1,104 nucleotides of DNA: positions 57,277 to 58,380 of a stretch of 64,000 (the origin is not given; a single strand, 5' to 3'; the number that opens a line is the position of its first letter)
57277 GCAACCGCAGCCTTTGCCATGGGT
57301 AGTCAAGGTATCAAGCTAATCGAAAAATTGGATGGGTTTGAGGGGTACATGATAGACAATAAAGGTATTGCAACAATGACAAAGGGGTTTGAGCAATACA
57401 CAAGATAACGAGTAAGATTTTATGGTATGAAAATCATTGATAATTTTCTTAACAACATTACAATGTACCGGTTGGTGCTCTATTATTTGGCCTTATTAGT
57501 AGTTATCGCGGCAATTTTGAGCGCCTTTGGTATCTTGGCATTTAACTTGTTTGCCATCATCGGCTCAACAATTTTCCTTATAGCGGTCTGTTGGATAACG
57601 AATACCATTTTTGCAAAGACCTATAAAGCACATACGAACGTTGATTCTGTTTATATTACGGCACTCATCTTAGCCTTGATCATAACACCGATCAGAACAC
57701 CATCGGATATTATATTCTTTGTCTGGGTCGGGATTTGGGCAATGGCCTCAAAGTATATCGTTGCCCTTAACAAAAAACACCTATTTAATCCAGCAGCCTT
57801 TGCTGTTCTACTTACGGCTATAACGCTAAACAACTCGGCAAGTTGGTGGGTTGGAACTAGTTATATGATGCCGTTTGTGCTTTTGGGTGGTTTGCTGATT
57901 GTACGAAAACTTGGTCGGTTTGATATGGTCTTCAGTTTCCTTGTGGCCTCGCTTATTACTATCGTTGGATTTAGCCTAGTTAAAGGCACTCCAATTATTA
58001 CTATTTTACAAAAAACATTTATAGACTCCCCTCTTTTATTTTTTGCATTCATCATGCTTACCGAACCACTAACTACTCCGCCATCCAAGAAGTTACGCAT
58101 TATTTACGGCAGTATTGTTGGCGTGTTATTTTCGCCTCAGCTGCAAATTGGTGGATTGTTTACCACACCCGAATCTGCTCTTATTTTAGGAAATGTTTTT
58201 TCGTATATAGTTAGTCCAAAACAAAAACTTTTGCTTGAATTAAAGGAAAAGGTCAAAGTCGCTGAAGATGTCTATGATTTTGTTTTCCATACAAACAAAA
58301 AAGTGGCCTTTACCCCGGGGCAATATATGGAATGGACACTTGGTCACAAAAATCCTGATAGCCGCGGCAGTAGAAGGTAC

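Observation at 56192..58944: Compact three-gene flavin module: extracytoplasmic FMN-binding protein, ApbE flavin transferase and a membrane protein fused to an FNR-like NAD(P)H/FAD domain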

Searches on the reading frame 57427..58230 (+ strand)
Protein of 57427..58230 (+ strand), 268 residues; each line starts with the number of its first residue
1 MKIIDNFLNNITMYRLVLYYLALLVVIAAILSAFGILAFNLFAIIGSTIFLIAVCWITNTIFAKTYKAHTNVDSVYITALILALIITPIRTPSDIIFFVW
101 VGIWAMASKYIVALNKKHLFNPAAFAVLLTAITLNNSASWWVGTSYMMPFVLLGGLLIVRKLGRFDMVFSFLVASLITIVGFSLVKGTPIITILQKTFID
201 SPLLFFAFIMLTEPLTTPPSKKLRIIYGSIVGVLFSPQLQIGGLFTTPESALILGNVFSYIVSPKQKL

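Call 32: search_solved_structures(query=A2, max_evalue=10, show_alignments=3)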
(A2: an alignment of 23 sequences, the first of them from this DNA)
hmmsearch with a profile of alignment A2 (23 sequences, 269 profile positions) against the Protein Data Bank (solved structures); distinct sequences matched with E-value up to 10: 1.
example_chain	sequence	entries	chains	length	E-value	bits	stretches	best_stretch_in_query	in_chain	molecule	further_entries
8ahx_D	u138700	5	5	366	0.00075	22.4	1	152-260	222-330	Ion-translocating oxidoreductase complex subunit D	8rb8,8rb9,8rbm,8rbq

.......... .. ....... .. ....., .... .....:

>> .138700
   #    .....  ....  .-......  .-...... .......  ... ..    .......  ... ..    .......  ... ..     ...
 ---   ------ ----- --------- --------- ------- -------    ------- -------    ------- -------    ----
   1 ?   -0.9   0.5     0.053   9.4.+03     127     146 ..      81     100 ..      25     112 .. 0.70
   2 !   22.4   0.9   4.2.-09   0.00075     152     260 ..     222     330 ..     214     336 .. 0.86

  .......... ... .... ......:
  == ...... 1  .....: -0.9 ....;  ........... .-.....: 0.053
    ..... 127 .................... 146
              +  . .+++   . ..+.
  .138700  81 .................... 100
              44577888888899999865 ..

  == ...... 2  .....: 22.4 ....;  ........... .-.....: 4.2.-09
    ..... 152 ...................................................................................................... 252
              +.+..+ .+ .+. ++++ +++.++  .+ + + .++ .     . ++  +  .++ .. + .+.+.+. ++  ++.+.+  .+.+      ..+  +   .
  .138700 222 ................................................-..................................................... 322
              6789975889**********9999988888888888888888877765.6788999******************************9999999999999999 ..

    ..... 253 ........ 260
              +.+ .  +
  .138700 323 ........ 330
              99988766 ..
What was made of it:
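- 57427..58221 (+): RnfD/NqrB-like membrane domain of the fusion protein (residues 1-265), with 10 helices and both termini inside. Family profile against PDB sequences: RnfD 8ahx_D, E 7.5e-4 (call 32).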

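Call 42: predict_structure(alignment_id=A2)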
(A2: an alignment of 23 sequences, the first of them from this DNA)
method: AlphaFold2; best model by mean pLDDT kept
length: 268 residues; sequences in the alignment: 23
mean_pLDDT: 85.5   pTM: 0.84
mean pLDDT of the five models: 85.5, 85.5, 84.4, 84.4, 82.5
residues with pLDDT >= 90: 104; 70-90: 148; 50-70: 14; < 50: 2
segments of 3 or more residues with pLDDT < 50: none
pLDDT, mean of each block of 10 residues (from residue 1): 77 88 95 92 95 94 84 89 91 89 88 70 84 77 89 90 90 92 87 83 87 80 91 82 74 86 61
secondary structure, 60 per line:
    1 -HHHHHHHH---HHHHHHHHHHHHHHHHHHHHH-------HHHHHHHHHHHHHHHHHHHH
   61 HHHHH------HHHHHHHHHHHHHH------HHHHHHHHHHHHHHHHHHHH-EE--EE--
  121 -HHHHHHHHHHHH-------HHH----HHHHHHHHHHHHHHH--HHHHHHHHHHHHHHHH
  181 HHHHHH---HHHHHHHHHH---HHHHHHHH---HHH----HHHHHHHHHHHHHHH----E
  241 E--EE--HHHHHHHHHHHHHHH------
elements in order: H2-9 H13-33 H41-65 H72-85 H92-111 H122-133 H148-162 H165-186 H190-199 H203-210 H221-235 H248-262
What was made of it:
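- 57427..58221 (+): Model pLDDT 85.5 (call 42).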

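Call 45: fold_search(model_id=the predicted structure, library=pdb)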
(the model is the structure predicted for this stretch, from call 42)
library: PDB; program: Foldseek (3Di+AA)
matches with E <= 10: 139; with E <= 0.001: 15
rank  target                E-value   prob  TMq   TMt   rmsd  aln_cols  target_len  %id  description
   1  9eri_D                1.5e-06  1.00  0.69  0.59   5.5       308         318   17  Cryo-EM structure of sodium pumping Rnf complex from Acetobacterium woodii bound to NADH (released 2025-03-05)
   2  8ahx_D                1.9e-05  1.00  0.70  0.55   6.5       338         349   15  Cryo-EM structure of the nitrogen-fixation associated NADH:ferredoxin oxidoreductase RNF from Azotobacter vinelandii (released 2023-11-01)
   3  8rbq_D                2.2e-05  1.00  0.75  0.67   6.2       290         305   16  Cryo-EM structure of the NADH:ferredoxin oxidoreductase RNF from Azotobacter vinelandii, dithionite reduced (released 2024-06-26)
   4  7xk3_B                3.0e-05  1.00  0.61  0.44   5.7       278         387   12  Cryo-EM structure of Na+-pumping NADH-ubiquinone oxidoreductase from Vibrio cholerae, state 1 (released 2022-07-20)
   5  9uuu_B                4.1e-05  1.00  0.58  0.42   6.1       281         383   14  Cryo-EM structure of Na+-translocating NADH-ubiquinone oxidoreductase from Vibrio cholerae reduced by NADH (released 2025-06-25)
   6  7xk6_B                7.2e-05  1.00  0.60  0.40   5.7       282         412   13  Cryo-EM structure of Na+-pumping NADH-ubiquinone oxidoreductase from Vibrio cholerae, with aurachin D-42 (released 2022-07-20)
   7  9ud3_B                1.4e-04  1.00  0.56  0.41   6.0       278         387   12  Cryo-EM structure of Na+-translocating NADH-ubiquinone oxidoreductase NqrB-T236Y mutant from Vibrio cholerae (released 2025-06-25)
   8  9lrr_B                1.6e-04  1.00  0.65  0.44   5.9       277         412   11  Cryo-EM structure of Na+-translocating NADH-ubiquinone oxidoreductase NqrB-G141A mutant from Vibrio cholerae with boun (released 2025-04-23)
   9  8a1x_B                1.9e-04  1.00  0.57  0.40   5.8       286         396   14  Sodium pumping NADH-quinone oxidoreductase with inhibitor DQA (released 2023-06-14)
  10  7zc6_D                2.0e-04  1.00  0.71  0.64   4.6       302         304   17  Na+ - translocating ferredoxin: NAD+ reductase (Rnf) of C. tetanomorphum (released 2022-09-28)
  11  8ad0_B                3.1e-04  1.00  0.61  0.44   5.5       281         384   12  X-ray structure of Na+-NQR from Vibrio cholerae in different conformation at 3.1 A (released 2023-07-12)
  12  8acw_B                3.4e-04  1.00  0.63  0.46   5.5       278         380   12  X-ray structure of Na+-NQR from Vibrio cholerae at 3.4 A resolution (released 2023-07-12)
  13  8a1v_B                5.6e-04  1.00  0.59  0.42   5.8       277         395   12  Sodium pumping NADH-quinone oxidoreductase with substrate Q2 (released 2023-06-14)
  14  8evu_B                5.8e-04  1.00  0.61  0.41   5.5       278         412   12  Cryo EM structure of Vibrio cholerae NQR (released 2022-11-16)
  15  8a1t_B                8.7e-04  1.00  0.54  0.39   6.2       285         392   12  Sodium pumping NADH-quinone oxidoreductase (released 2023-06-14)
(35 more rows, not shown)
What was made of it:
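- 57427..58221 (+): The top 15 Foldseek PDB hits are all RnfD/NqrB, TM-score (query-normalised) 0.54-0.75, followed by a gap to E > 0.2 (call 45).
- On Ferric-reductase / NOX family (bis-heme membrane domain + FNR domain): The fold is RnfD/NqrB (call 45).
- RnfD/NqrB fold (call 45).
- Tried and rejected: Novel membrane fold: rejected (call 45).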

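Call 53: search_protein_representatives(alignment_id=A2)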
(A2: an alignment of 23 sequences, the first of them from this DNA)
Query: 23 sequences, 269 profile positions. Proteins with E-value up to 0.001 (for the whole library): 2574; up to 1e-10: 1377; up to 1e-30: 596. The best 150 are listed.
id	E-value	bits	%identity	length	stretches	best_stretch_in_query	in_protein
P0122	5.8e-120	416.3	-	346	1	1-269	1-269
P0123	1.6e-115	401.7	-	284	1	1-267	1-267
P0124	4.5e-109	380.5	-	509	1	1-269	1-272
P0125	1.3e-106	372.5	-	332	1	1-269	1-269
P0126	1.3e-103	362.7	-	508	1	2-269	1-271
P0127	7.1e-102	356.9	-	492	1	1-269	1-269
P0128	1.3e-100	352.8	-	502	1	1-268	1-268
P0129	1.2e-99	349.6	-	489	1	2-268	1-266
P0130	5.4e-98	344.2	-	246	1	1-234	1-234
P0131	6.1e-95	334.2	-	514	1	2-267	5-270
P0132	1.9e-94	332.6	-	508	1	2-269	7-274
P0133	3.0e-94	331.9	-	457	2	2-180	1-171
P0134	1.4e-92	326.4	-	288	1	3-268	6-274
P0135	1.8e-92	326.1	-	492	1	14-269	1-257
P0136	1.0e-90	320.4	-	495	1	1-267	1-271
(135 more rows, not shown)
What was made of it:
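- Most of the 150 best listed are about 480-515 aa, as expected for the same fusion; the rest are shorter (call 53).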
